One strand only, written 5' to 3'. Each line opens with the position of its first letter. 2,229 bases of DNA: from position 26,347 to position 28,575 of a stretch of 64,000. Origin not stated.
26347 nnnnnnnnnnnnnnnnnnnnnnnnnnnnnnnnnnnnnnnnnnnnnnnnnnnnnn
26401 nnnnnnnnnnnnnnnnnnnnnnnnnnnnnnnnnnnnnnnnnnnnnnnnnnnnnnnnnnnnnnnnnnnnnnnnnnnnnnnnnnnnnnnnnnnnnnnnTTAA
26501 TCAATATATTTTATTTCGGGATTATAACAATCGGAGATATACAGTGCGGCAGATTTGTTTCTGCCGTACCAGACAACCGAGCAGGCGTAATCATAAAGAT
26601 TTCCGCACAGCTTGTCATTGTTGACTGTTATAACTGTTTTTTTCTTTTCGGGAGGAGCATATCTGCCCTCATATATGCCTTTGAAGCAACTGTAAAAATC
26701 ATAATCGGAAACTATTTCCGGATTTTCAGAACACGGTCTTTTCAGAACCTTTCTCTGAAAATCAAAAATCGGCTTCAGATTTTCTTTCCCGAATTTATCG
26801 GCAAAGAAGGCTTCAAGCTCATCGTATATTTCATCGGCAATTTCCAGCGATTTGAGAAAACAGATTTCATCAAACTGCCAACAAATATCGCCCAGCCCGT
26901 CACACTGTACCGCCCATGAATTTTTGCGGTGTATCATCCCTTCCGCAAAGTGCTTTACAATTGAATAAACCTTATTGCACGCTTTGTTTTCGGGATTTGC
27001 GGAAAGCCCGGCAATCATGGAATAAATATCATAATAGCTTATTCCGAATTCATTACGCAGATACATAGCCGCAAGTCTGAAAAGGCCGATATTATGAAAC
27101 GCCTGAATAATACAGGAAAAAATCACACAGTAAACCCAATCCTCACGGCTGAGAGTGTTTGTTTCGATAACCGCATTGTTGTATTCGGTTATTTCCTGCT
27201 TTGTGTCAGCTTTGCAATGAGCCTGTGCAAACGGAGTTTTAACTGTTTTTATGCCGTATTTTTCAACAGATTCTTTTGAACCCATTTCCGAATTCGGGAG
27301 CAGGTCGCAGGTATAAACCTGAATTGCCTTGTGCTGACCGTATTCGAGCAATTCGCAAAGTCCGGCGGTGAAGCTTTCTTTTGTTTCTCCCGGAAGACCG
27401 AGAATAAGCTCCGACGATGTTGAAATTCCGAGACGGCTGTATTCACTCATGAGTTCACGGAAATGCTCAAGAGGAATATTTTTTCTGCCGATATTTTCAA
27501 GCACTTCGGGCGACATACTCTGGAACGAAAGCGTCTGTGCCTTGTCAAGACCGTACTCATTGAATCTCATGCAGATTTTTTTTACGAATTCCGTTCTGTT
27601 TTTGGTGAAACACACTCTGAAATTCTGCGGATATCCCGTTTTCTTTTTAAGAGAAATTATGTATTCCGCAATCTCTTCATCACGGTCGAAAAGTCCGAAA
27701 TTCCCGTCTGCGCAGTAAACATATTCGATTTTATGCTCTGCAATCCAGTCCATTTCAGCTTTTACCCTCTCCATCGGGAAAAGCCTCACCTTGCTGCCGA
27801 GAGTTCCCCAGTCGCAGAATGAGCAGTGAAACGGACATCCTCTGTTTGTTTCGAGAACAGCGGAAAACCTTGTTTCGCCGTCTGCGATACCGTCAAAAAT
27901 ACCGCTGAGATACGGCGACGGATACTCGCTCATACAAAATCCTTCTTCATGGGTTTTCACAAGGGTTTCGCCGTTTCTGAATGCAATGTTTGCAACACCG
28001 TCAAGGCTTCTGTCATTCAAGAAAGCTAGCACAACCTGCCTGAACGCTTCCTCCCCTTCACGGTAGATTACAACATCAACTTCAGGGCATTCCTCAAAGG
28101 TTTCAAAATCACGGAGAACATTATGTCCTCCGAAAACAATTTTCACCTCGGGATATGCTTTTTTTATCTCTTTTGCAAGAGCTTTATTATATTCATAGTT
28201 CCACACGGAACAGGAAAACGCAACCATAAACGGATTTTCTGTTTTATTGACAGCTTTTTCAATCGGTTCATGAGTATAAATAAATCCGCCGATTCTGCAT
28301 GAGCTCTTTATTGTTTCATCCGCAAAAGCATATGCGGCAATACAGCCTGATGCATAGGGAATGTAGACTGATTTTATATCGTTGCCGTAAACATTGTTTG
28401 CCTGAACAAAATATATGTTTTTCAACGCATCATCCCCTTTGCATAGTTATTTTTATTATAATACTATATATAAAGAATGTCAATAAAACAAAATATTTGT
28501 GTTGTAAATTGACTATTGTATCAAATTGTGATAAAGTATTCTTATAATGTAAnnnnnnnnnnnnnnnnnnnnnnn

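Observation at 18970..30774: Candidate undescribed pathway: GDP-heptose enzymes, keto-sugar enzymes, three B12 radical SAM paralogs and two membrane proteins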

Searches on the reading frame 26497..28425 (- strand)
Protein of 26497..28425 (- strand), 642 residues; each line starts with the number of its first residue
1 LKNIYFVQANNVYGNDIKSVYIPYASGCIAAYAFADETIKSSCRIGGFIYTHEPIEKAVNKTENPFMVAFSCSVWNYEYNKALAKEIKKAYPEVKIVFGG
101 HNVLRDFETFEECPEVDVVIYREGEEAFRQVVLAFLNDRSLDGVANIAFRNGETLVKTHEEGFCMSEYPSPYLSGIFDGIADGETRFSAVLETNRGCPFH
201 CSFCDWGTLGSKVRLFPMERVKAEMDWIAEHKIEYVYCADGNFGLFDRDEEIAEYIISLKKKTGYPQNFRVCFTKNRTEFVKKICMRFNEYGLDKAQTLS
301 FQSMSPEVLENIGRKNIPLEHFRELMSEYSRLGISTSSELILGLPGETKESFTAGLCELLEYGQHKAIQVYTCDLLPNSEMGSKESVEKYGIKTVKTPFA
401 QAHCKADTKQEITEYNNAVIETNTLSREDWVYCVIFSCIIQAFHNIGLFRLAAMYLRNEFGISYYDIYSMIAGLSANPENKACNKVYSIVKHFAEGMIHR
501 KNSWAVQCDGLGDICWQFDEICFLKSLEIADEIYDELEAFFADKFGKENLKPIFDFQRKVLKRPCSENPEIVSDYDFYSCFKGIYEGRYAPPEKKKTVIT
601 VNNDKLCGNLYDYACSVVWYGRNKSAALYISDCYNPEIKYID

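Call 3: search_protein_families(library=pfam, proteins=[window:26497-28425:-])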
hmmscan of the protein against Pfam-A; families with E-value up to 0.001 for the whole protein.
window:26497-28425:- (642 aa): 2 families
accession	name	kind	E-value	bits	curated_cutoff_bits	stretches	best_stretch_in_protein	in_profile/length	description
PF04055.27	Radical_SAM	-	5.9e-19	69.3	29.5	1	193-352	3-159/166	Radical SAM superfamily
PF02310.24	B12-binding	-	3.5e-13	49.9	32.1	1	44-131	32-120/121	B12 binding domain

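Call 5: search_protein_families(library=ncbifam, proteins=[window:26497-28425:-], max_evalue=0.01)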
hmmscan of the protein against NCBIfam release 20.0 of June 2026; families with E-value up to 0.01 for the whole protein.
window:26497-28425:- (642 aa): 28 families (the best 25 are shown)
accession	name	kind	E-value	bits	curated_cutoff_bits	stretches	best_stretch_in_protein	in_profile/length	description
NF033712.0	B12_rSAM_KedN5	subfamily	2.6e-81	273.7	700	1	17-397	11-401/624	KedN5 family methylcobalamin-dependent radical SAM C-methyltransferase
TIGR03471.1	HpnJ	equivalog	1.3e-18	67.2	577.6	1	66-356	70-359/472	hopanoid biosynthesis associated radical SAM protein HpnJ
TIGR04479.1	bcpD_PhpK_rSAM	subfamily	1.6e-17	63.1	600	1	81-353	128-400/504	PhpK family radical SAM P-methyltransferase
TIGR04013.1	B12_SAM_MJ_1487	hypoth_equivalog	8.4e-17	61.1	251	1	59-357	38-328/382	TIGR04013 family B12-binding domain/radical SAM domain-containing protein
TIGR03975.1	rSAM_ocin_1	subfamily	7.1e-16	57.8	281.85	1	62-354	126-422/606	RiPP maturation radical SAM C-methyltransferase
NF050148.1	rSAM_ApyD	equivalog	3.5e-14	52.1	750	1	43-351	51-355/645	RiPP biosynthesis radical SAM protein ApyD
TIGR04014.1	B12_SAM_MJ_0865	equivalog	5.6e-14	51.8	360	1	97-380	71-353/434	methyl-coenzyme M reductase glutamine C-methyltransferase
TIGR00089.1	TIGR00089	subfamily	1.5e-13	50.4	251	1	67-371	40-326/429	MiaB/RimO family radical SAM methylthiotransferase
NF038361.1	rSAM_Sden_1168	equivalog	2.8e-13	49.3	575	1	191-388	285-475/560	Sden_1168 family B12-binding radical SAM P-methyltransferase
TIGR02026.1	BchE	equivalog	1.7e-12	47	481.35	1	51-368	51-371/497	magnesium-protoporphyrin IX monomethyl ester anaerobic oxidative cyclase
TIGR04072.2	rSAM_ladder_B12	equivalog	8.6e-12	44.4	360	1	75-381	81-368/443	lipid biosynthesis B12-binding/radical SAM protein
TIGR04367.1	HpnR_B12_rSAM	equivalog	7.3e-11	41.3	650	1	52-259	49-256/490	hopanoid C-3 methylase HpnR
TIGR04295.1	B12_rSAM_oligo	hypoth_equivalog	5.8e-10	38.4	400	1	93-245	102-256/422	TIGR04295 family B12-binding domain-containing radical SAM protein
TIGR01579.1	MiaB-like-C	equivalog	2.4e-09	37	357.05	1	64-355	34-311/416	tRNA (N(6)-L-threonylcarbamoyladenosine(37)-C(2))-methylthiotransferase MtaB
NF033070.1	rSAM_AprD4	equivalog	3.7e-07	29.4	500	1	191-364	199-368/456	AprD4 family radical SAM diol-dehydratase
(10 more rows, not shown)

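Call 13: search_solved_structures(query=window:26497-28425:-, max_evalue=0.01)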
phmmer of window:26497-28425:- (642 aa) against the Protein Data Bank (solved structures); distinct sequences matched with E-value up to 0.01: 4.
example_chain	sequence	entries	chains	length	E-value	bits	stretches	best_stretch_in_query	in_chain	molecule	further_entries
7kdx_A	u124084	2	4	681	8.1e-89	302.1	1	20-594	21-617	Methyltransferase TokK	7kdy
9n1b_A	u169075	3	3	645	9.8e-50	173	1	22-429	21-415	Radical SAM protein | Radical SAM enzyme CysS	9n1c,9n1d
6fd2_B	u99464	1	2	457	4.9e-05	25.3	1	193-363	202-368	Putative apramycin biosynthetic oxidoreductase 4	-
9ccb_A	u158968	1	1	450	0.00019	23.4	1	105-230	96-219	Radical SAM core domain-containing protein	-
